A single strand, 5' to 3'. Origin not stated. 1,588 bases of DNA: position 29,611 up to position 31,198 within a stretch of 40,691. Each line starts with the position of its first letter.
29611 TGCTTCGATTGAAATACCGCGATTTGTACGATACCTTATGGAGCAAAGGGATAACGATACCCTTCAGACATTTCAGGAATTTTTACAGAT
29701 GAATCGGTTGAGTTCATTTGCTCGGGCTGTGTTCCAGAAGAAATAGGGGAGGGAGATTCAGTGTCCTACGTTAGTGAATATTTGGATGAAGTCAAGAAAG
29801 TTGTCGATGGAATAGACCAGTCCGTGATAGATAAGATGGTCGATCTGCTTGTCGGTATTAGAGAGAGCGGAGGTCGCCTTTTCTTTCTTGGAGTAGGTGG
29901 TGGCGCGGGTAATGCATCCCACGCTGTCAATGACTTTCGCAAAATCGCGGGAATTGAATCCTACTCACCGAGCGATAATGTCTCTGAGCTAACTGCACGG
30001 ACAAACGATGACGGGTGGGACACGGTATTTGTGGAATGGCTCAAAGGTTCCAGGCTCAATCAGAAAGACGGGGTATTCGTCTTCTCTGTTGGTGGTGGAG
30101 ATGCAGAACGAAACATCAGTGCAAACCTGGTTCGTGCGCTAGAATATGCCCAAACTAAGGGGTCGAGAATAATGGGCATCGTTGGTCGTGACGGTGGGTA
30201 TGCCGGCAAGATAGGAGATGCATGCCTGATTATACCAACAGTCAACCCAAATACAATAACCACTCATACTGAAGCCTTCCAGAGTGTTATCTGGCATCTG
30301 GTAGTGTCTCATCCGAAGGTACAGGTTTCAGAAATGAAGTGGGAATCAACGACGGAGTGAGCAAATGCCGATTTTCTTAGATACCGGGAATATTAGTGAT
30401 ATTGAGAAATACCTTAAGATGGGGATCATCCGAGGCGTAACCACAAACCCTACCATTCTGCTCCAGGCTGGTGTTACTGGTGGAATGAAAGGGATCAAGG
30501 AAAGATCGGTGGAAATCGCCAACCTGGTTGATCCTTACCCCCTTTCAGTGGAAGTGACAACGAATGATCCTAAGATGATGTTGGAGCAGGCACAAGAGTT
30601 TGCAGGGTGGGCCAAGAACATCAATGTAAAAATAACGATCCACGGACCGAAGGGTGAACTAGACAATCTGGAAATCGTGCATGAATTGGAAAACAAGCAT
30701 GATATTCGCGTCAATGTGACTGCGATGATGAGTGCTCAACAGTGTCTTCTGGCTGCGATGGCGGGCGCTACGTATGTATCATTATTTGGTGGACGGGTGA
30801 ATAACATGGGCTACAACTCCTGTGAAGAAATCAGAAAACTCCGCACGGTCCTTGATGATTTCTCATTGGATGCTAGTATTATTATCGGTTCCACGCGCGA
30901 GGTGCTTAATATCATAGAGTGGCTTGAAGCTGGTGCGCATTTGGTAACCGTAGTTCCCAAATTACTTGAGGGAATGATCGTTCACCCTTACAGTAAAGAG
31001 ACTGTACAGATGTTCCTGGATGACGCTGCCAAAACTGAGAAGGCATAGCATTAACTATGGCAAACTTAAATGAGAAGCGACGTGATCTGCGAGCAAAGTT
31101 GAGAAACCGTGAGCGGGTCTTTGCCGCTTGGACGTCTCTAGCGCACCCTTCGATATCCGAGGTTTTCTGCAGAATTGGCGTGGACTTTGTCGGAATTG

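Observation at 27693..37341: Eleven-gene sub-operon that looks like a PEP-independent, aldolase-based route to a second, heavily tailored CMP-activated sugar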

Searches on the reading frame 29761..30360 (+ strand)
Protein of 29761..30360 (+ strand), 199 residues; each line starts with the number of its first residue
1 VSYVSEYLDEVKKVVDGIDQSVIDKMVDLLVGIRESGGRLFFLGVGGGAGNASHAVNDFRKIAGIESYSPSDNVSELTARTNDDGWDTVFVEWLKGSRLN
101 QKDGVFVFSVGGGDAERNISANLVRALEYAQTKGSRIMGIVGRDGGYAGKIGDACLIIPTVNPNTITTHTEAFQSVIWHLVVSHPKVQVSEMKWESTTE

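Call 4: search_protein_families(library=pfam, proteins=[window:29761-30360:+], max_evalue=0.001)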
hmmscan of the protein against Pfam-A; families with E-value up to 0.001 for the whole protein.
window:29761-30360:+ (199 aa): 1 family
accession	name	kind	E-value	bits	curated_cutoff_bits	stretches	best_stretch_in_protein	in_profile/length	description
PF13580.11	SIS_2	-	1.4e-06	28.8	27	1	6-142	1-138/138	SIS domain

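Call 5: search_protein_families(library=ncbifam, proteins=[window:29761-30360:+], max_evalue=0.001)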
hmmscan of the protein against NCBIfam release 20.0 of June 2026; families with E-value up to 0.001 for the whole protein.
window:29761-30360:+ (199 aa): 4 families
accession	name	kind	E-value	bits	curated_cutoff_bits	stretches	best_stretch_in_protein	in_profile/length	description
TIGR00441.1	gmhA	equivalog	6.3e-12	45.8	209.45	1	27-167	1-139/154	D-sedoheptulose 7-phosphate isomerase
NF010547.0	PRK13938.1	equivalog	2.3e-08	33.9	320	1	28-168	36-174/196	D-sedoheptulose 7-phosphate isomerase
NF010546.0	PRK13936.1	equivalog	1.2e-07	31.7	276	1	21-151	27-155/197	phosphoheptose isomerase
NF001628.0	PRK00414.1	equivalog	1.6e-07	31.1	265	1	21-161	28-165/192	D-sedoheptulose 7-phosphate isomerase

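Call 15: search_solved_structures(query=window:29761-30360:+, max_evalue=0.001, show_alignments=2)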
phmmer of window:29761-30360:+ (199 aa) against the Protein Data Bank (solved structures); distinct sequences matched with E-value up to 0.001: 12.
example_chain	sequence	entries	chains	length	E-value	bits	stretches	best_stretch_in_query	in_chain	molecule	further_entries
5ltz_A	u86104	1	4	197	4.2e-08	36.2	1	21-166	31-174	Phosphoheptose isomerase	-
2xbl_A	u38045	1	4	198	5.3e-08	35.9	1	21-166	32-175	PHOSPHOHEPTOSE ISOMERASE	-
2x3y_A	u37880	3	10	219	7.2e-08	35.5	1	21-166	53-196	PHOSPHOHEPTOSE ISOMERASE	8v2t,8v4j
1tk9_A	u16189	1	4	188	7.5e-08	35.4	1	12-162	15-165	Phosphoheptose isomerase 1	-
5lu5_A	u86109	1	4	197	9.2e-08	35.1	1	21-166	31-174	Phosphoheptose isomerase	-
5lu7_A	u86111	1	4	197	1.3e-07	34.6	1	21-166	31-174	Phosphoheptose isomerase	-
1x94_A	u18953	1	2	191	2.7e-07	33.6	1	9-160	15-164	putative Phosphoheptose isomerase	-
5lu6_A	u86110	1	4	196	6.4e-07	32.4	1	21-166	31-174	Phosphoheptose isomerase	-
5i01_A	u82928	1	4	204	4e-06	29.8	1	27-166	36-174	Phosphoheptose isomerase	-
5by2_A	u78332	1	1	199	5.2e-06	29.4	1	34-171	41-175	Phosphoheptose isomerase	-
2i22_A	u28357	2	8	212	1.6e-05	27.8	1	22-159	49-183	Phosphoheptose isomerase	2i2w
1x92_A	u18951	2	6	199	8.6e-05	25.4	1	30-155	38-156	PHOSPHOHEPTOSE ISOMERASE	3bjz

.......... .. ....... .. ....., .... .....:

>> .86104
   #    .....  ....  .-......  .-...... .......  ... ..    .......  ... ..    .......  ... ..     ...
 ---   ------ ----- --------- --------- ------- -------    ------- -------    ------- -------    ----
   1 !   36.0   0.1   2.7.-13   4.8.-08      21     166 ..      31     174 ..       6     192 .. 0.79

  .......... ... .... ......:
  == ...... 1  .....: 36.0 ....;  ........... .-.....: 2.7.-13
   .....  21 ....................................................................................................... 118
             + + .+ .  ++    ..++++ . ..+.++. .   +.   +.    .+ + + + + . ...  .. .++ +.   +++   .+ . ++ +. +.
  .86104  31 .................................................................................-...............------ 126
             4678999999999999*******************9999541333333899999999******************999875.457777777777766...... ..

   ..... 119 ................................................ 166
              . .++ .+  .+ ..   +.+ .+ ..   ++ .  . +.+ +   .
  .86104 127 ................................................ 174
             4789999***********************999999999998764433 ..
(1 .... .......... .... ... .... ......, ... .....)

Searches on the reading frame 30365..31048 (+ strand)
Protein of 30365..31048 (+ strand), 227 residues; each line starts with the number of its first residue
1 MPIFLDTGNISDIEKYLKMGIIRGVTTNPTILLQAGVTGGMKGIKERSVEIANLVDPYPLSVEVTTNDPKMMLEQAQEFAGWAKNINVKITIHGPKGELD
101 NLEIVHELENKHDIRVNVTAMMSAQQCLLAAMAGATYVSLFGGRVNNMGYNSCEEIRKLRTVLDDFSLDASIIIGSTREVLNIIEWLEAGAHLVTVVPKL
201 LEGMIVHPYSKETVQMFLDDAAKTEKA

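Call 4: search_protein_families(library=pfam, proteins=[window:30365-31048:+], max_evalue=0.001)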
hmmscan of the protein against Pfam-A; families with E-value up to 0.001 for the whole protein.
window:30365-31048:+ (227 aa): 1 family
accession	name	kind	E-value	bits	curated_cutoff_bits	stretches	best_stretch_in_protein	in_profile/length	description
PF00923.25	TAL_FSA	-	6.2e-36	124.6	27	1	3-221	1-245/285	Transaldolase/Fructose-6-phosphate aldolase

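Call 5: search_protein_families(library=ncbifam, proteins=[window:30365-31048:+], max_evalue=0.001)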
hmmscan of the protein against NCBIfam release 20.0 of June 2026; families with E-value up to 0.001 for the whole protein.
window:30365-31048:+ (227 aa): 6 families
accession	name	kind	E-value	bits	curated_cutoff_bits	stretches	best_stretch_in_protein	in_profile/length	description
TIGR00875.1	fsa_talC_mipB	equivalog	1.1e-42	145.9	245.95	1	1-222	1-210/213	fructose-6-phosphate aldolase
TIGR02134.1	transald_staph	equivalog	8.4e-30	104.2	281.95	1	3-222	8-229/236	transaldolase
NF009299.0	PRK12656.1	equivalog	1.3e-23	83.7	214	1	1-223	1-215/222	fructose-6-phosphate aldolase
NF009296.0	PRK12653.1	subfamily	3.3e-21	76.1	306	1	1-220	1-210/220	fructose-6-phosphate aldolase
TIGR00874.1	talAB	equivalog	4.2e-07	29.6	396.2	1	100-203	136-249/317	transaldolase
NF008965.0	PRK12309.1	equivalog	6.5e-06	25.4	550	1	107-204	148-256/392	transaldolase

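Call 35: search_solved_structures(query=window:30365-31048:+, max_evalue=0.00001, show_alignments=5)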
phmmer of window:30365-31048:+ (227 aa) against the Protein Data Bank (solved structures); distinct sequences matched with E-value up to 0.00001: 25.
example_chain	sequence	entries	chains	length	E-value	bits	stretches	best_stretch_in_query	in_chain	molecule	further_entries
3s0c_A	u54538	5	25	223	1.5e-31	113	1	1-223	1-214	Probable transaldolase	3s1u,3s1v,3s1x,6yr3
6yrm_A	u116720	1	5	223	7.5e-31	110.8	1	1-223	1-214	Probable transaldolase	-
3s1w_A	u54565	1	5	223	7.6e-31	110.7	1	1-223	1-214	Probable transaldolase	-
6yrt_A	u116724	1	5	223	1e-30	110.3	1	1-223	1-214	Transaldolase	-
4xz9_A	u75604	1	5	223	1e-30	110.3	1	1-223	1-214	Probable transaldolase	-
6ys0_A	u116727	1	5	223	1.1e-30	110.2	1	1-220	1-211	Probable transaldolase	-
3r8r_A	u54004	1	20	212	3.4e-30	108.6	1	3-220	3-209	Transaldolase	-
6yre_A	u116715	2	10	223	9.2e-30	107.2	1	1-220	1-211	Probable transaldolase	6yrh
1vpx_A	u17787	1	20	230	2.1e-28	102.8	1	1-223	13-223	PROTEIN (Transaldolase (EC 2.2.1.2))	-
1wx0_A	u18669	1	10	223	7.7e-23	84.6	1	1-224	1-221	transaldolase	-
9ui2_A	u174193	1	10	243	1.1e-22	84.1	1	1-224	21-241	Probable transaldolase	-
9v4b_A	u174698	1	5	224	1.3e-15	61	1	1-220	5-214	Fructose-6-phosphate aldolase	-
8bc4_A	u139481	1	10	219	1.8e-15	60.5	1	2-202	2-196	Transaldolase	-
8bc3_A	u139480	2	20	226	1.9e-15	60.4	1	2-204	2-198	BmSF-TAL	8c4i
8bc2_A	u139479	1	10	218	4.6e-14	55.9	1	2-202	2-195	Transaldolase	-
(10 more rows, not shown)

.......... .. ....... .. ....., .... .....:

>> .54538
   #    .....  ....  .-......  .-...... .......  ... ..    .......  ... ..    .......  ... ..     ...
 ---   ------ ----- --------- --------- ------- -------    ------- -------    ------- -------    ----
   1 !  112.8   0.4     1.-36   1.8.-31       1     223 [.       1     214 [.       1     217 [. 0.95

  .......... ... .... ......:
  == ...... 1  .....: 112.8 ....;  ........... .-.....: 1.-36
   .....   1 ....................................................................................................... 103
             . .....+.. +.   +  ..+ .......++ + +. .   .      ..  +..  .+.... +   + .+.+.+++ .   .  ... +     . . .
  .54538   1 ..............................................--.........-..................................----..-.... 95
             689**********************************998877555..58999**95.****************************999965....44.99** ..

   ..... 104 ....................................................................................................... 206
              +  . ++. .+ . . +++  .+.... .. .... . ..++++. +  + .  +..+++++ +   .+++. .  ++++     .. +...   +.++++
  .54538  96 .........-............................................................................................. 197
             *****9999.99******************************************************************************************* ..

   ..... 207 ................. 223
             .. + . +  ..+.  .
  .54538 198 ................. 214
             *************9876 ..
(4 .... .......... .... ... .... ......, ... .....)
